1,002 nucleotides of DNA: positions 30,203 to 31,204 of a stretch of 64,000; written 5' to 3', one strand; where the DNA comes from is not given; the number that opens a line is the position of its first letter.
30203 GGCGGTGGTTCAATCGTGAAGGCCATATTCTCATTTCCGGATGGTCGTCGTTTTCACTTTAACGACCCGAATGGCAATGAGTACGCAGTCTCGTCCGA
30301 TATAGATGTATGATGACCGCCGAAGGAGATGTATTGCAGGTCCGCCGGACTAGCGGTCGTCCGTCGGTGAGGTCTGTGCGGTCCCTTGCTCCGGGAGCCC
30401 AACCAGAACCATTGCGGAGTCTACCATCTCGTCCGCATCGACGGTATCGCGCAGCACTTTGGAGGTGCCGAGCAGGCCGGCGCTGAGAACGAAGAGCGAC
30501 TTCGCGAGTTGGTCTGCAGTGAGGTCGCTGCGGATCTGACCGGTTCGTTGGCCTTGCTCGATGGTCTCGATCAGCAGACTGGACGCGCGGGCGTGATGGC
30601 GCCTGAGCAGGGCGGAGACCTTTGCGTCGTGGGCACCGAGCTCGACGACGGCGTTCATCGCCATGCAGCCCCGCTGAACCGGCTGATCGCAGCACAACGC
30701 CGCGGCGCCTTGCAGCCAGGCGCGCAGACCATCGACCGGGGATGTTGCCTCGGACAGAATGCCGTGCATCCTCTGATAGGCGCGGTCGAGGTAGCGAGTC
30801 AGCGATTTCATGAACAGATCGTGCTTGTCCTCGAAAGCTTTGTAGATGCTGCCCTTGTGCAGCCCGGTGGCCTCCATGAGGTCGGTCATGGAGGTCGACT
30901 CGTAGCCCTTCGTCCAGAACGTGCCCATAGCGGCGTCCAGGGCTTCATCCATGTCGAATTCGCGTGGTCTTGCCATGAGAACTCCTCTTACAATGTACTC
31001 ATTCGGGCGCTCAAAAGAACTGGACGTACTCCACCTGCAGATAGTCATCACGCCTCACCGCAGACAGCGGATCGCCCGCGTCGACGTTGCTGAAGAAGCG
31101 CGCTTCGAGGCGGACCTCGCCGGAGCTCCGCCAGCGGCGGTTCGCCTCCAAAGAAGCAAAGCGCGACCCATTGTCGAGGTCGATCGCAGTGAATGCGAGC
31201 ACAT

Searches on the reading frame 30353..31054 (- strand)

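Call 55: search_protein_families(library=pfam, proteins=[window:30353-31054:-], max_evalue=0.001)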
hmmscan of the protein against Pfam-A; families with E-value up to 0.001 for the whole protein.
window:30353-31054:- (234 aa): 4 families
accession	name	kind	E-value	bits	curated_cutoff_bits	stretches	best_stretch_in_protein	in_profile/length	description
PF16925.10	TetR_C_13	-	1.2e-14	55.1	27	1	107-210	2-105/109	Tetracyclin repressor-like, C-terminal domain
PF00440.29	TetR_N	-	7.7e-11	42.1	24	1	39-81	2-44/47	Bacterial regulatory proteins, tetR family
PF13977.11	TetR_C_6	-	3.7e-06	27.5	27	1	129-212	22-104/115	BetI-type transcriptional repressor, C-terminal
PF16859.10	TetR_C_11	-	0.00054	20.7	32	1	108-188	9-87/113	Tetracyclin repressor-like, C-terminal domain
